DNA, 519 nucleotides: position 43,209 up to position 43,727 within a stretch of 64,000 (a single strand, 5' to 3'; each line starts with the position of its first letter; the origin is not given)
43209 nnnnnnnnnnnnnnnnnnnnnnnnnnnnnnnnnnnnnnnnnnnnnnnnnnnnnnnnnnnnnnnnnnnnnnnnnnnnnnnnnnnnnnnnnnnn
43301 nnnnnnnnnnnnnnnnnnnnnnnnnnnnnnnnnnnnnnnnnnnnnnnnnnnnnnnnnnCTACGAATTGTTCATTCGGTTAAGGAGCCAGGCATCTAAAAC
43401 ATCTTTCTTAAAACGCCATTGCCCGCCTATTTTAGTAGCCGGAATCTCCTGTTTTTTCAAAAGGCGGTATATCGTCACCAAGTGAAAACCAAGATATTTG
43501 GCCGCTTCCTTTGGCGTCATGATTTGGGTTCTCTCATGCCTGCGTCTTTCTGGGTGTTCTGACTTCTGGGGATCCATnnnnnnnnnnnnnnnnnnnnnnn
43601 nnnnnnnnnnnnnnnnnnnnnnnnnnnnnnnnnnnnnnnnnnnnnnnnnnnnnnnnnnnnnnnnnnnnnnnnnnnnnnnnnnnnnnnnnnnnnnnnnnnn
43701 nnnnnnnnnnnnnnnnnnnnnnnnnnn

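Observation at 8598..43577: About 35-kb uninterrupted, translationally coupled glycan super-operon with extreme glycosyltransferase and methyltransferase density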

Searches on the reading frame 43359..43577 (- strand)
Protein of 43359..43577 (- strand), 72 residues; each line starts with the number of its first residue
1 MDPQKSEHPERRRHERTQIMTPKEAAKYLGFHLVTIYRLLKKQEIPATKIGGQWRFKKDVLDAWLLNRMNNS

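Call 11: search_protein_families(library=pfam, proteins=[window:43359-43577:-], max_evalue=0.01)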
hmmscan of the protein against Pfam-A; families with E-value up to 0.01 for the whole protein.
window:43359-43577:- (72 aa): 2 families
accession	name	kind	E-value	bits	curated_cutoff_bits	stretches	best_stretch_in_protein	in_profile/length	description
PF12728.13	HTH_17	-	4.3e-18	65.7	27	1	20-68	2-50/51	Helix-turn-helix domain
PF13384.12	HTH_23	-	0.0058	16.9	24.6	1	19-42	17-40/50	Homeodomain-like domain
